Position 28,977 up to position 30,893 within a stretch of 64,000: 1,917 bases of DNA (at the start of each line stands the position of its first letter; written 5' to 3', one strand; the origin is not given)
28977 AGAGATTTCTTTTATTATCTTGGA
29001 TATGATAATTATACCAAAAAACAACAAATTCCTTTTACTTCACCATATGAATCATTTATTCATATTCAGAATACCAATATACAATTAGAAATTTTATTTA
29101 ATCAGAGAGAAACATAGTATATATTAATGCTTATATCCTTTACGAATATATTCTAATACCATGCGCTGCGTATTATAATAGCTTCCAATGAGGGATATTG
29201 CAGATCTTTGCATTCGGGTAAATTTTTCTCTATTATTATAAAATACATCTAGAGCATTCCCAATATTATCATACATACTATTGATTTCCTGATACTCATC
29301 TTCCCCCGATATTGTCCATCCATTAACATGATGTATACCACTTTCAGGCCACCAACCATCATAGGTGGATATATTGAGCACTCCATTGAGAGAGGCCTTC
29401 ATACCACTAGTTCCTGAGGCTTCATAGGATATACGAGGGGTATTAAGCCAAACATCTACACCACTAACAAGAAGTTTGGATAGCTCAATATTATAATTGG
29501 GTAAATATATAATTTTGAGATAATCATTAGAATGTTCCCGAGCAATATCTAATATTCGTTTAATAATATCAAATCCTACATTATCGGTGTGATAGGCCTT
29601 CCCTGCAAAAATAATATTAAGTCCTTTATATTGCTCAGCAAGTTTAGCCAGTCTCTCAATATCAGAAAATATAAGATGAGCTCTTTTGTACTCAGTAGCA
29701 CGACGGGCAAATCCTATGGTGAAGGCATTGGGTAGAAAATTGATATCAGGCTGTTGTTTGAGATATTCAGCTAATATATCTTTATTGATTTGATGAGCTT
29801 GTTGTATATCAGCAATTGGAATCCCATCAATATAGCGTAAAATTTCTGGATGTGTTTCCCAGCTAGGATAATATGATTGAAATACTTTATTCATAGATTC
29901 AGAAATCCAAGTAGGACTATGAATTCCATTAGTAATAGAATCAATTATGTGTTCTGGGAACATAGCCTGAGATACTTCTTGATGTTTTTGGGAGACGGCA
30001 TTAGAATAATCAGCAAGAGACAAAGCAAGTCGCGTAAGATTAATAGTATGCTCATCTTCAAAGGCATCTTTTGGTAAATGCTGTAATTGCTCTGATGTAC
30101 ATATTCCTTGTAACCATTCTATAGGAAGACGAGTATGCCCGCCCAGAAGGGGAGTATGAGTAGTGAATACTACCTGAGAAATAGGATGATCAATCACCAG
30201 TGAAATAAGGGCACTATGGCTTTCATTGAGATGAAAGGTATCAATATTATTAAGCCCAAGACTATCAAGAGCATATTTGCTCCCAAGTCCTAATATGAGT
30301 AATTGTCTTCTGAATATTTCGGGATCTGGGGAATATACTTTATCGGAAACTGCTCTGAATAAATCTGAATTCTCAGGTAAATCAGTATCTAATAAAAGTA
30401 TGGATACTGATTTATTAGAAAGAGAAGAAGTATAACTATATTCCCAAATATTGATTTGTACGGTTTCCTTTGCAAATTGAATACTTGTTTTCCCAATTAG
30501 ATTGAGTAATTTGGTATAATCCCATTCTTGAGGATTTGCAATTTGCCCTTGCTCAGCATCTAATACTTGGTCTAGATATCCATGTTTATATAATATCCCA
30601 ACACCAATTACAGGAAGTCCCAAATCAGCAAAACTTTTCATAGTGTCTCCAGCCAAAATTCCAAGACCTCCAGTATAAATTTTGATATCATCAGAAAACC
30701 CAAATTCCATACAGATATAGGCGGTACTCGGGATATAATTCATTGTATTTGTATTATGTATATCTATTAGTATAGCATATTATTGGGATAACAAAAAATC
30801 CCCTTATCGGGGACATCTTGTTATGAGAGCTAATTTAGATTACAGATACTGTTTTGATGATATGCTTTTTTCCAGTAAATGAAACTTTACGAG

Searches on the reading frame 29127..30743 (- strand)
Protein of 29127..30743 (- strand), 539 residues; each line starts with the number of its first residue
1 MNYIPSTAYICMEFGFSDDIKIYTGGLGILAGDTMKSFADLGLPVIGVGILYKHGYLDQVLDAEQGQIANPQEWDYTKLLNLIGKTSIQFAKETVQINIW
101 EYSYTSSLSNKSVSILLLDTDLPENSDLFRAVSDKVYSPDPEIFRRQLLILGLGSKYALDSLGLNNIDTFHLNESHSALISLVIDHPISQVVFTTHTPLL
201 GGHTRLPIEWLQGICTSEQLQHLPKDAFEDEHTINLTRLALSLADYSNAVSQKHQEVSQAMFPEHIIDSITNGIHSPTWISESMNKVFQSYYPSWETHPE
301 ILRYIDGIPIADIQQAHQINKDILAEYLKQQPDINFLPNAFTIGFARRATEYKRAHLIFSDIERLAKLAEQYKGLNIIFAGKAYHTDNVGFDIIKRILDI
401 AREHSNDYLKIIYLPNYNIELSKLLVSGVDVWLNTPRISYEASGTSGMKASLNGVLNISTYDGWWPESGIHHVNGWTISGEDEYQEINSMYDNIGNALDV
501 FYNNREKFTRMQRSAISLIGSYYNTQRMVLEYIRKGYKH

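Call 53: search_protein_families(library=pfam, proteins=[window:29127-30743:-], max_evalue=0.001)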
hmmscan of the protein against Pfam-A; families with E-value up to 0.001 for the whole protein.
window:29127-30743:- (539 aa): 2 families
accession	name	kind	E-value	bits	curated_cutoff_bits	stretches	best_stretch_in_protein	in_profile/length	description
PF00343.26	Phosphorylase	-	3.1e-32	112.2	27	2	231-463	321-579/713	Carbohydrate phosphorylase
PF08323.17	Glyco_transf_5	-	2.4e-07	31.2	22.7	1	24-259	15-226/239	Starch synthase catalytic domain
